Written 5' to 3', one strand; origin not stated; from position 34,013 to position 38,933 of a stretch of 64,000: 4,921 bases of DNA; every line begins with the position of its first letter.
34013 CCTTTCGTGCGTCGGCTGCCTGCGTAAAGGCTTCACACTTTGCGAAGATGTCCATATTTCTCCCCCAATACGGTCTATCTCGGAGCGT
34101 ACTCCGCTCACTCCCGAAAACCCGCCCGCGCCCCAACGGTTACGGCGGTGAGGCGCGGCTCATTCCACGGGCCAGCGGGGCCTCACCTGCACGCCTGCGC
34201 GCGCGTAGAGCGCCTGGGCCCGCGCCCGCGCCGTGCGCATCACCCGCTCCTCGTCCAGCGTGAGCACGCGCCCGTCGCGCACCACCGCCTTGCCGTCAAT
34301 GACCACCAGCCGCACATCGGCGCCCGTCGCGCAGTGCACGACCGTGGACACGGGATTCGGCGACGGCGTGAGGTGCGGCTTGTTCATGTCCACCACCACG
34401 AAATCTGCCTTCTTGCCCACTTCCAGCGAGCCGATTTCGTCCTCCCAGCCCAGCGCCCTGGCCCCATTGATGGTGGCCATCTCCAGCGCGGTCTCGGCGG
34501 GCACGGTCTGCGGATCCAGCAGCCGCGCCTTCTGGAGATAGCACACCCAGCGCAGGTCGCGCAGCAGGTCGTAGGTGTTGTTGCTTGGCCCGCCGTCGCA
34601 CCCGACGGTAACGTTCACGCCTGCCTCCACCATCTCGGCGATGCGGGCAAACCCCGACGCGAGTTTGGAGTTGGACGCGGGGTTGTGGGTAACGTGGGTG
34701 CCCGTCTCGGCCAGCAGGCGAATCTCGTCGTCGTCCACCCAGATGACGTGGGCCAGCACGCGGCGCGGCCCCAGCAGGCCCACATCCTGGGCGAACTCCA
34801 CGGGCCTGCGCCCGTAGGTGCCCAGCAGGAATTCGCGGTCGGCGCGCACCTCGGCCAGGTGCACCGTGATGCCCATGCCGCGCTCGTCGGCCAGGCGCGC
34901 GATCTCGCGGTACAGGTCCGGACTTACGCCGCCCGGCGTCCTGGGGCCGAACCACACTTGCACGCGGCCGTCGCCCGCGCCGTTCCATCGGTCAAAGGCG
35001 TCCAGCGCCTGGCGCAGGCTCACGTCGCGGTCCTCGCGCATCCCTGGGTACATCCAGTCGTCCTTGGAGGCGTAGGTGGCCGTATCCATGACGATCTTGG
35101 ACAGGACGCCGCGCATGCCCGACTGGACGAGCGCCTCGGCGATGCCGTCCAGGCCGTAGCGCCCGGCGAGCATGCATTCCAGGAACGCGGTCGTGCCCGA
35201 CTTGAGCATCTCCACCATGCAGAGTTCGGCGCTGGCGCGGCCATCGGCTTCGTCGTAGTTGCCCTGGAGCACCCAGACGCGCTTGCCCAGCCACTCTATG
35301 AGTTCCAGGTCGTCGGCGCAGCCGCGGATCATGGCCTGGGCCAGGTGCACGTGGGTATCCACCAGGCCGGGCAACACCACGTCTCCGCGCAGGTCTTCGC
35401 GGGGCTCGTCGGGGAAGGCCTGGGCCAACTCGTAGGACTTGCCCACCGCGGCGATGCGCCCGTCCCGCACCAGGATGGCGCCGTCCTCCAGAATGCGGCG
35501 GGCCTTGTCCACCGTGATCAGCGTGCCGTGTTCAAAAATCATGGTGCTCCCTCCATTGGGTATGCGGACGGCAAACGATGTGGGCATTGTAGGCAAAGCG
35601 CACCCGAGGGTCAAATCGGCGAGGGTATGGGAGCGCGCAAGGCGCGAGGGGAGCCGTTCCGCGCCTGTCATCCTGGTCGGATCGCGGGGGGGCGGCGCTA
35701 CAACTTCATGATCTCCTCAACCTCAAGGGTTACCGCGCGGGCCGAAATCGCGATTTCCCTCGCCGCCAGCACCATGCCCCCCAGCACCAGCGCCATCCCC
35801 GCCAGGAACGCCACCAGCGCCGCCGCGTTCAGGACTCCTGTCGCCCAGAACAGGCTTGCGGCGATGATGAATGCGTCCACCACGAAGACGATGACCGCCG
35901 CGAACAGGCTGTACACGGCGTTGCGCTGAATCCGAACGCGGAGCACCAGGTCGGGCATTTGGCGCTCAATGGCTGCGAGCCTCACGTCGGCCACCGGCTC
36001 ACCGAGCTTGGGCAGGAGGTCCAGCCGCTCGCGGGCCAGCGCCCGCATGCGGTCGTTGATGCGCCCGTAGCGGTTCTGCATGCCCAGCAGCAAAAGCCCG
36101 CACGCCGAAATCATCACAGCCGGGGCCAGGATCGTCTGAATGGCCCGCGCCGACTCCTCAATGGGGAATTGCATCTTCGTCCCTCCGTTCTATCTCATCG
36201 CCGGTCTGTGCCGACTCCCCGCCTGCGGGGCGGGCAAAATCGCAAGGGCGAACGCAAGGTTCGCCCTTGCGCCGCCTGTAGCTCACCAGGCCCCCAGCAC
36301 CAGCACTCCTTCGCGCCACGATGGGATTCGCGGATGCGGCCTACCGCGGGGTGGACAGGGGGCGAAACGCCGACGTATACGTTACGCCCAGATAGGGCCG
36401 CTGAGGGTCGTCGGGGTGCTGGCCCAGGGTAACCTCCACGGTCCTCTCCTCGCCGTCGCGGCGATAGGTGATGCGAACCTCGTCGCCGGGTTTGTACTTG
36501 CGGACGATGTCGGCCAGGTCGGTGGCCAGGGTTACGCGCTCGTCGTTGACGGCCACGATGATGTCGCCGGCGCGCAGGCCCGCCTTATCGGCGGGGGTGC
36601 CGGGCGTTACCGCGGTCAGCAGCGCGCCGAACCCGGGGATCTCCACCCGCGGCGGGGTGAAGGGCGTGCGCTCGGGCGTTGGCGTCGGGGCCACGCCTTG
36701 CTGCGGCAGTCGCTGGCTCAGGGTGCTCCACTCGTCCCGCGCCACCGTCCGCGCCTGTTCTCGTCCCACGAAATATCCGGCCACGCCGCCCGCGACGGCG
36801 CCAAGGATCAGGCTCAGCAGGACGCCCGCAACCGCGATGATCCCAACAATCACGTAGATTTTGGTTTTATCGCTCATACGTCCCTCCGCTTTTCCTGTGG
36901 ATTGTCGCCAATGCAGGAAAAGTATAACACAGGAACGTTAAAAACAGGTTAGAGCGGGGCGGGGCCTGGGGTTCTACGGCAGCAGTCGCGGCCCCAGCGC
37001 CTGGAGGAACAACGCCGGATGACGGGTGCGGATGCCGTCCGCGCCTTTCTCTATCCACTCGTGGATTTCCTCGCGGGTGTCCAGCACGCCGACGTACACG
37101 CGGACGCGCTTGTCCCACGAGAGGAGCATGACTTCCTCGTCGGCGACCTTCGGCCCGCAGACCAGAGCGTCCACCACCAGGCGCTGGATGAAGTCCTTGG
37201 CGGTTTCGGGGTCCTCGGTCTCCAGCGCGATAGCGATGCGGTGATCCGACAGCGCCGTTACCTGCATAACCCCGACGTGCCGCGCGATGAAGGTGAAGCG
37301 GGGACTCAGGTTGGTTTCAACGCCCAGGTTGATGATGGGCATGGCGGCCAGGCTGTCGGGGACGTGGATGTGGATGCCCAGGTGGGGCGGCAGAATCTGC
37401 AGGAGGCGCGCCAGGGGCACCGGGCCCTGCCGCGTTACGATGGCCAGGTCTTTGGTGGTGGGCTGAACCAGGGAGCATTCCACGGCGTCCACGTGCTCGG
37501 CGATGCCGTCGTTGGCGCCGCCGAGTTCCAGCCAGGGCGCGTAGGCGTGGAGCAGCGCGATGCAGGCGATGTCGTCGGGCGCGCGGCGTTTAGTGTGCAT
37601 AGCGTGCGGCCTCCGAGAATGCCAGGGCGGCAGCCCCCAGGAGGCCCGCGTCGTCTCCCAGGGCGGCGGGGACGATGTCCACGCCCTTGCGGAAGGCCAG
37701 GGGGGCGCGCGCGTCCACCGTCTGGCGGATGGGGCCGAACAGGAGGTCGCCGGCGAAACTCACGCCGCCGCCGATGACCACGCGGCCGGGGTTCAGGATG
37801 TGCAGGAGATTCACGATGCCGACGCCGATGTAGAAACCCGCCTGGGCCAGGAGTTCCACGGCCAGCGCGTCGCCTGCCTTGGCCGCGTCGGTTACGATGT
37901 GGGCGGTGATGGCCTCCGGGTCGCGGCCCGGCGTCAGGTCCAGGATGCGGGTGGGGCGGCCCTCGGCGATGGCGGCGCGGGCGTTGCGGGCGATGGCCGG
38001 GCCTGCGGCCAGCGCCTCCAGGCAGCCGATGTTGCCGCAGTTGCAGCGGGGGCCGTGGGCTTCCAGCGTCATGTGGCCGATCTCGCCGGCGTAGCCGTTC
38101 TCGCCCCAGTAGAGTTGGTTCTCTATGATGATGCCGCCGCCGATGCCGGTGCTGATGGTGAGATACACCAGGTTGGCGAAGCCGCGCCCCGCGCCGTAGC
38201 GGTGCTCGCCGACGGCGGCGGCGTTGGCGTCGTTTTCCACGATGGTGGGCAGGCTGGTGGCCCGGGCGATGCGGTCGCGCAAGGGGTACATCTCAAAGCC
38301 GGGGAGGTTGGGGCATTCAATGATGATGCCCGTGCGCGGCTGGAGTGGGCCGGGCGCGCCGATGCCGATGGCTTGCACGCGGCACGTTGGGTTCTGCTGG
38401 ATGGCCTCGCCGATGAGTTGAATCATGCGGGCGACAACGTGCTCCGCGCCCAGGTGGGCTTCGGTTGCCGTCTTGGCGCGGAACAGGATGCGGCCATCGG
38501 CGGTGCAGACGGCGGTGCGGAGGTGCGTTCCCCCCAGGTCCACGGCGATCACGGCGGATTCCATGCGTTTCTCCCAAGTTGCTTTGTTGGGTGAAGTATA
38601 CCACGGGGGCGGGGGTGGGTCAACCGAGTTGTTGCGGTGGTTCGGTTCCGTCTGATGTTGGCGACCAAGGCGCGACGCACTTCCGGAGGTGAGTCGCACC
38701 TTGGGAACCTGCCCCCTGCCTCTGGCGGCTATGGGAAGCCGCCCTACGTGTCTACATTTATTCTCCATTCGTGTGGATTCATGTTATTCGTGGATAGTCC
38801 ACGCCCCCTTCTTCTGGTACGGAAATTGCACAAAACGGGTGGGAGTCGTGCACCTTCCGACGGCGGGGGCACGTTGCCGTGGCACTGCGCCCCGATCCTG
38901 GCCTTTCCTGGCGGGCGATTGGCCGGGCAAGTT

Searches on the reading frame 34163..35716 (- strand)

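Call 10: search_protein_families(library=pfam, proteins=[window:34163-35716:-], max_evalue=0.001)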
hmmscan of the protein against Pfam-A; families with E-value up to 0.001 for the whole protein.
window:34163-35716:- (518 aa): 3 families
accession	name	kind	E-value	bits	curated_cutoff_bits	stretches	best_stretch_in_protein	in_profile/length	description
PF01979.26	Amidohydro_1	-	5.6e-73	246.6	25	1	113-478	1-345/345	Amidohydrolase family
PF07969.17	Amidohydro_3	-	6.4e-27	95.6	29.7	1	243-479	238-472/472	Amidohydrolase family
PF22039.1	HUTI_composite_bact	-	2.9e-07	30.4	25.5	1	79-103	1-25/26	Imidazolonepropionase-like composite domain, bacteria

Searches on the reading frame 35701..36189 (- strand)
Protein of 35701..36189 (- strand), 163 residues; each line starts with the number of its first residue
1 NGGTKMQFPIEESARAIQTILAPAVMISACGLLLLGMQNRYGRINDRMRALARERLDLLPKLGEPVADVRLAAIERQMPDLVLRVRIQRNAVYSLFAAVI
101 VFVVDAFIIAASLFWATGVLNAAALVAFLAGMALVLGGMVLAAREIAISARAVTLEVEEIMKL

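Call 10: search_protein_families(library=pfam, proteins=[window:35701-36189:-], max_evalue=0.001)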
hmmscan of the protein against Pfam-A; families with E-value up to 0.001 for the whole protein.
window:35701-36189:- (163 aa): 1 family
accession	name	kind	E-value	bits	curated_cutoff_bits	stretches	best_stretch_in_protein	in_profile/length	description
PF11026.13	DUF2721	-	1.2e-20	74.2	28.3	1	21-154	2-128/129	Protein of unknown function (DUF2721)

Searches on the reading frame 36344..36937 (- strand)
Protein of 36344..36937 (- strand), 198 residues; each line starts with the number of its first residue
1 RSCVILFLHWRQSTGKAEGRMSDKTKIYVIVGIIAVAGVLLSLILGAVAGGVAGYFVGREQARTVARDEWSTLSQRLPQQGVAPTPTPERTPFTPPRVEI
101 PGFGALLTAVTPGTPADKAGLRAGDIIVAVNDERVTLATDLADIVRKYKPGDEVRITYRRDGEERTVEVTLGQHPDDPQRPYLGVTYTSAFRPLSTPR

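Call 10: search_protein_families(library=pfam, proteins=[window:36344-36937:-], max_evalue=0.001)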
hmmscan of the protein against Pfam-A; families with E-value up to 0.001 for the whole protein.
window:36344-36937:- (198 aa): 5 families
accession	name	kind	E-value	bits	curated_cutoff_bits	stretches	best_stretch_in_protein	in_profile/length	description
PF13180.12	PDZ_2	-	4.9e-17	62.4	27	1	104-171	13-80/80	PDZ domain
PF17820.7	PDZ_6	-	9.8e-15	54.5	27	1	108-160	3-54/54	PDZ domain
PF00595.29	PDZ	-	5.9e-07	30.2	23.2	1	105-157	27-79/81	PDZ domain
PF14685.13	PDZ_Tricorn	-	0.00065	20.1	25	0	118-169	35-88/88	Tricorn protease PDZ domain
PF19180.5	DUF5862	-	0.00081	19.6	33.3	0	30-67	27-65/68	Family of unknown function (DUF5862)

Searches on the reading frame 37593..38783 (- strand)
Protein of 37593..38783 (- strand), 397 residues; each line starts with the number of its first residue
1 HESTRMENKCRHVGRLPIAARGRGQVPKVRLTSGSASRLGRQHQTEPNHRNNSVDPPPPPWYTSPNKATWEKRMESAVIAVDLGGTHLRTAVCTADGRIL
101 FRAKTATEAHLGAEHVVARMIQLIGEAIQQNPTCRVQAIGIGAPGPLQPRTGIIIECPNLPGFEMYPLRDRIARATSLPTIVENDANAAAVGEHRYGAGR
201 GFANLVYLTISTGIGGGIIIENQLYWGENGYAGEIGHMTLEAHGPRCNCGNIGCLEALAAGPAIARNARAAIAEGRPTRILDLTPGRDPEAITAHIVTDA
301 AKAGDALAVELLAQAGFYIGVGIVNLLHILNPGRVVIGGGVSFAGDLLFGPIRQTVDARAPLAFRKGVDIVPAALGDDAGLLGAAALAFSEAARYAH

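Call 10: search_protein_families(library=pfam, proteins=[window:37593-38783:-], max_evalue=0.001)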
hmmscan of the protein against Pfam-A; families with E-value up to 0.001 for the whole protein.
window:37593-38783:- (397 aa): 1 family
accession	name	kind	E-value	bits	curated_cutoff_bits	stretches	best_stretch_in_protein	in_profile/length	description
PF00480.26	ROK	-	6.3e-72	243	22.9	1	79-388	2-291/294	ROK family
